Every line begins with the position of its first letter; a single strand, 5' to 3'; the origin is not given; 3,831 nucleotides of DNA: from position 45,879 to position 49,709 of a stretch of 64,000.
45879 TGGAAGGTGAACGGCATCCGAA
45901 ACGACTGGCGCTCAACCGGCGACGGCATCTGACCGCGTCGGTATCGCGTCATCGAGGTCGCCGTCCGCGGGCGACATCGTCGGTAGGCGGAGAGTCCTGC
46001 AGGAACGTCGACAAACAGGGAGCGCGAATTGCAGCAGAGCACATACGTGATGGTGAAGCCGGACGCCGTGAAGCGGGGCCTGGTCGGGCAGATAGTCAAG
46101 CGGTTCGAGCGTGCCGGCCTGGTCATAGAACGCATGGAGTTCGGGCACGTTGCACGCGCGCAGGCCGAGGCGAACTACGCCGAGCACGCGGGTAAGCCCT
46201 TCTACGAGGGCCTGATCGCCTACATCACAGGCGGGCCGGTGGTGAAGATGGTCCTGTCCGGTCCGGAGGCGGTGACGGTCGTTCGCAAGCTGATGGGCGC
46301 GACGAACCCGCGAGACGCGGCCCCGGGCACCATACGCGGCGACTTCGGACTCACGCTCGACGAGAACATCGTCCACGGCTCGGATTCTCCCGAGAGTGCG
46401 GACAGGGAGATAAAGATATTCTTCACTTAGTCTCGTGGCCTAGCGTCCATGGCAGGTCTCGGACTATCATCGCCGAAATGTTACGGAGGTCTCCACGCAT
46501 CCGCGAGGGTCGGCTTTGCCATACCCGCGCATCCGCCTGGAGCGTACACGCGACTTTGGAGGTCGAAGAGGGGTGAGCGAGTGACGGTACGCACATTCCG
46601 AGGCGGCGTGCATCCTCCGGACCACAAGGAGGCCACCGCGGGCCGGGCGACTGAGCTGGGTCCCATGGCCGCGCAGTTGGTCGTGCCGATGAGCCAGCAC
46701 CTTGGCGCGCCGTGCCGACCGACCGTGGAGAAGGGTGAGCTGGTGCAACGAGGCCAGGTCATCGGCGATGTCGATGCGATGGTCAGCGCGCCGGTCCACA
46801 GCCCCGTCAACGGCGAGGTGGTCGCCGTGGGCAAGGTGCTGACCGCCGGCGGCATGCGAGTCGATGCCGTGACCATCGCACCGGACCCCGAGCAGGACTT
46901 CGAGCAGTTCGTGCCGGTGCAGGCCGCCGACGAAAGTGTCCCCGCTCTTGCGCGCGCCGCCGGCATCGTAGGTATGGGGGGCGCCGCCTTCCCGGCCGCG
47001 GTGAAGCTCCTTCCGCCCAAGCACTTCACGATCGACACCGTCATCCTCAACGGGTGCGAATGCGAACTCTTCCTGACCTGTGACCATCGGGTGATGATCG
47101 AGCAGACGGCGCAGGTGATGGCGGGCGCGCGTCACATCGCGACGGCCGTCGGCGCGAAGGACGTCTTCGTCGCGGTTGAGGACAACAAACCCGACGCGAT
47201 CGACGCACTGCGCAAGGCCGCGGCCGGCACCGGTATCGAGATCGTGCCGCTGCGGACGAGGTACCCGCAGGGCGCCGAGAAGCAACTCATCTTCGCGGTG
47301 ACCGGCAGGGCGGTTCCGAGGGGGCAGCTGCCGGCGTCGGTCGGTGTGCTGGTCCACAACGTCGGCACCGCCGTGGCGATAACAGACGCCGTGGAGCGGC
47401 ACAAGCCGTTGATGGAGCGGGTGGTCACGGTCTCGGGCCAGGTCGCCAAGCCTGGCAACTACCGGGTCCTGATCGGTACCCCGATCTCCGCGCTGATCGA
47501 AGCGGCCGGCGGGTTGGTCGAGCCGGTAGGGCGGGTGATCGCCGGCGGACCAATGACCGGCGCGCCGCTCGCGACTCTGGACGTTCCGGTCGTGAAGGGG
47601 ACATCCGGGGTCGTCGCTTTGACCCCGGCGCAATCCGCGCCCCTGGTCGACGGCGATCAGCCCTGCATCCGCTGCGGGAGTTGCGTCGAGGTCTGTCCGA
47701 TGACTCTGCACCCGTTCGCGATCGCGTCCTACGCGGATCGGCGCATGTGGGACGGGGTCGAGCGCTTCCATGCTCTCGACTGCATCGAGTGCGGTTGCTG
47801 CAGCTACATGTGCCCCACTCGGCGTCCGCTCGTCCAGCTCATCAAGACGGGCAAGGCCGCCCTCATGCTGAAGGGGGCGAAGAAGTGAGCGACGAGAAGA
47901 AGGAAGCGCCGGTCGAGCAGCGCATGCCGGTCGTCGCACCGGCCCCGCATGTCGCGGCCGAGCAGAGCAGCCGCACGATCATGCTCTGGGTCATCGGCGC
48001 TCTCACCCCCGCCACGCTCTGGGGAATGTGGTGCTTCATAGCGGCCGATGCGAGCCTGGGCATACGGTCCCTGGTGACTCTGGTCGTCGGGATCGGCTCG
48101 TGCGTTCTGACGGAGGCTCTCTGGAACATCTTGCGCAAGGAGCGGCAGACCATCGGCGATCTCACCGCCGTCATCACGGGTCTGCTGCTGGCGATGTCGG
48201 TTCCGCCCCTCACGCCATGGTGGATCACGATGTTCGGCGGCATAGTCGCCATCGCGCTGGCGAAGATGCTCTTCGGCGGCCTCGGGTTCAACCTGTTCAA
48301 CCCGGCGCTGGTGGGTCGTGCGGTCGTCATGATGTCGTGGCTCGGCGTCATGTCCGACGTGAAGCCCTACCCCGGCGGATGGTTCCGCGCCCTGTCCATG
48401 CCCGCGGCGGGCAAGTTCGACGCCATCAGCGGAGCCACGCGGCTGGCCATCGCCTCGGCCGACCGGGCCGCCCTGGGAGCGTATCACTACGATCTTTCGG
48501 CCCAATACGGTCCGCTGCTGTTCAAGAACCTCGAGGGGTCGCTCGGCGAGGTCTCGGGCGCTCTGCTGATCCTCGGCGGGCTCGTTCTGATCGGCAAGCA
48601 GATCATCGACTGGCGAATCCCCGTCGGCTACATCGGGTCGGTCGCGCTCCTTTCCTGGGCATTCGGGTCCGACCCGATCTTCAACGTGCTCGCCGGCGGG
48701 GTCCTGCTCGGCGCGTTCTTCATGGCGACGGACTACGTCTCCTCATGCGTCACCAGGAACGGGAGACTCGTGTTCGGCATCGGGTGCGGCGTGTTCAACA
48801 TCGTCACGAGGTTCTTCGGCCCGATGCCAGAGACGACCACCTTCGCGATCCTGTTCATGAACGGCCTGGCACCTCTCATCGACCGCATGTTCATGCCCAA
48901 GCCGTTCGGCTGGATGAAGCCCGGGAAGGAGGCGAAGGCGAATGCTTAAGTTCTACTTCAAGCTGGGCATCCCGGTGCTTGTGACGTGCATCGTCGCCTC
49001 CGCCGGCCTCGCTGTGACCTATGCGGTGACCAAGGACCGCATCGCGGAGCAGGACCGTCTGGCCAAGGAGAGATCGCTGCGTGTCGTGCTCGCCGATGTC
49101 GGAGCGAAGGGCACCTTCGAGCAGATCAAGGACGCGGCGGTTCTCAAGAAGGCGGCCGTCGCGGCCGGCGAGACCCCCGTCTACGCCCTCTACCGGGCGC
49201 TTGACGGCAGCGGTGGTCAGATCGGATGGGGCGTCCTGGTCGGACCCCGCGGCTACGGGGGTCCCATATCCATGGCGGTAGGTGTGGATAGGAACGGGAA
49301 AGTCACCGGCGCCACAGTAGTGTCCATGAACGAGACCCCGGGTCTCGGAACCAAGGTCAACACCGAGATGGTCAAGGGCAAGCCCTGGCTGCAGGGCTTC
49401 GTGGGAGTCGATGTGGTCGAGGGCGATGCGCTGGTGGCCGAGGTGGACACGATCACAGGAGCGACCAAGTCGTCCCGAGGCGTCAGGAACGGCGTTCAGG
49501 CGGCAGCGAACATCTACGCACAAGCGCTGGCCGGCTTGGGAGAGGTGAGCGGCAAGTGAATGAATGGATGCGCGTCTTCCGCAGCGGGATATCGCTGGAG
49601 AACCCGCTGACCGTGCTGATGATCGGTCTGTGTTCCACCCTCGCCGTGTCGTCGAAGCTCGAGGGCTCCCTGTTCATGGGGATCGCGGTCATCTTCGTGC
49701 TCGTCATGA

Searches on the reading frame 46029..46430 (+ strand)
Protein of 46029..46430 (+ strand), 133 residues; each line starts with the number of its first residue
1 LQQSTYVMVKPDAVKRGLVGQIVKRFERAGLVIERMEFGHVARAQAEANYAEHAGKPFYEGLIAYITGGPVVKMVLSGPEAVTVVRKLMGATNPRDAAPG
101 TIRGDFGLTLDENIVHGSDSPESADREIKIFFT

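Call 42: search_protein_families(library=pfam, proteins=[window:46029-46430:+], max_evalue=0.00001)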
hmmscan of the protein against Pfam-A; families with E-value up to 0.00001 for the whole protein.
window:46029-46430:+ (133 aa): 1 family
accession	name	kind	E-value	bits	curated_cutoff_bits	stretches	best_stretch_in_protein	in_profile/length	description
PF00334.24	NDK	-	3.9e-53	179.4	27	1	3-132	1-130/135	Nucleoside diphosphate kinase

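Call 47: find_encoding_contigs(protein=window:46029-46427:+, flank=1000, max_places=3)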
Protein window:46029-46427:+ (133 aa): 2 contigs read that carry it; 1 place shown.
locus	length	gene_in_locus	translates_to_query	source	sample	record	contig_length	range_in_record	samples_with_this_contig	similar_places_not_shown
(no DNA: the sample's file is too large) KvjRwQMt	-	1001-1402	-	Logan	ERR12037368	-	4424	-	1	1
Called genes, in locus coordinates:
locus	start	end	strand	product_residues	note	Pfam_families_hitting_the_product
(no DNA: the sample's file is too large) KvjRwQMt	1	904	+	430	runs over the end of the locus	PF07719:TPR_2 (faint), PF13176:TPR_7 (faint), PF13181:TPR_8 (faint), PF13374:TPR_10 (faint), PF13428:TPR_14 (faint), PF00515:TPR_1 (faint), PF13432:TPR_16 (weak), PF13424:TPR_12 (weak)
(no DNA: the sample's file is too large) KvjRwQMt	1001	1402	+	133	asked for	PF00334:NDK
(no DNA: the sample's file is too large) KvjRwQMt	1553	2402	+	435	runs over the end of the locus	PF13375:RnfC_N, PF01512:Complex1_51K, PF10531:SLBB, PF12797:Fer4_2 (faint), PF13187:Fer4_9 (faint), PF13237:Fer4_10, PF12838:Fer4_7 (weak)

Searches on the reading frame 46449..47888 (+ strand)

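Call 42: search_protein_families(library=pfam, proteins=[window:46449-47888:+], max_evalue=0.00001)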
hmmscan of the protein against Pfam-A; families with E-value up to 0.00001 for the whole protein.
window:46449-47888:+ (479 aa): 6 families
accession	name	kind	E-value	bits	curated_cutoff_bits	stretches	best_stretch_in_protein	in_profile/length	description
PF01512.22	Complex1_51K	-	3.8e-48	163.6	31.2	1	169-312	2-149/150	Nuo51 FMN-binding domain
PF13375.12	RnfC_N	-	1.1e-30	106.1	25.6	1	49-147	2-100/101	RnfC Barrel sandwich hybrid domain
PF10531.15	SLBB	-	2.5e-13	50.1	27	1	325-371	1-53/55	SLBB domain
PF13237.11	Fer4_10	-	6.4e-08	32.8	25.5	1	403-456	6-53/53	4Fe-4S dicluster domain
PF12838.12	Fer4_7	-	3.1e-07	31.2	27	1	406-457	2-50/52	4Fe-4S dicluster domain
PF12797.12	Fer4_2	-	8.3e-06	25.9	24.5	0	403-417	7-21/22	4Fe-4S binding domain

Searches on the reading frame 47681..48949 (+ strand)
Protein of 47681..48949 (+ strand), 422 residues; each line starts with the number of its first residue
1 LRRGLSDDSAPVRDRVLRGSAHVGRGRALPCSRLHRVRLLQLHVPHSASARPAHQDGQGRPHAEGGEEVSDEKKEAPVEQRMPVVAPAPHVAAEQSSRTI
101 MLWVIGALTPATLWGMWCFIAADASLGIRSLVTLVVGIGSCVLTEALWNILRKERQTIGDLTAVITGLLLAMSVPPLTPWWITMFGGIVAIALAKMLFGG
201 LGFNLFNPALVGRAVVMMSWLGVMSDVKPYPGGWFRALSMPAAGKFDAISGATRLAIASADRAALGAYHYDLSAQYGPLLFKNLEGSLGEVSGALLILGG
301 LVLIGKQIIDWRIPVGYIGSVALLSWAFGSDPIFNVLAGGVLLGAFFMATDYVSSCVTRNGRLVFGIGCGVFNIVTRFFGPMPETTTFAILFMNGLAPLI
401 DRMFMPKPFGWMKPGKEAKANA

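Call 42: search_protein_families(library=pfam, proteins=[window:47681-48949:+], max_evalue=0.00001)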
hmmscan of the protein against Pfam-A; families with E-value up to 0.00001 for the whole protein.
window:47681-48949:+ (422 aa): 1 family
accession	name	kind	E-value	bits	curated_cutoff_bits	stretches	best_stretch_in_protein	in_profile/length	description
PF03116.20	NQR2_RnfD_RnfE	-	1e-95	321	27.7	1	85-410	2-296/296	NQR2, RnfD, RnfE family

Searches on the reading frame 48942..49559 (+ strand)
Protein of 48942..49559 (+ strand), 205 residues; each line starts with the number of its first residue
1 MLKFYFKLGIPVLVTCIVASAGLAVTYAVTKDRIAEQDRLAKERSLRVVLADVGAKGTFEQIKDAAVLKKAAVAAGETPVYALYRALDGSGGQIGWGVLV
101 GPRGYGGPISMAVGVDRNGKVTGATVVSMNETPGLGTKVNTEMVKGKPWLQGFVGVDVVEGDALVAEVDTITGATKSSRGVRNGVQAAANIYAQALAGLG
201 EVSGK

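Call 42: search_protein_families(library=pfam, proteins=[window:48942-49559:+], max_evalue=0.00001)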
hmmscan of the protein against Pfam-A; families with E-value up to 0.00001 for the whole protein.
window:48942-49559:+ (205 aa): 1 family
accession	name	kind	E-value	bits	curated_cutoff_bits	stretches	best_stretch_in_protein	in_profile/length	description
PF04205.19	FMN_bind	-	5.6e-20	72.2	22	1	104-189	1-76/77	FMN-binding domain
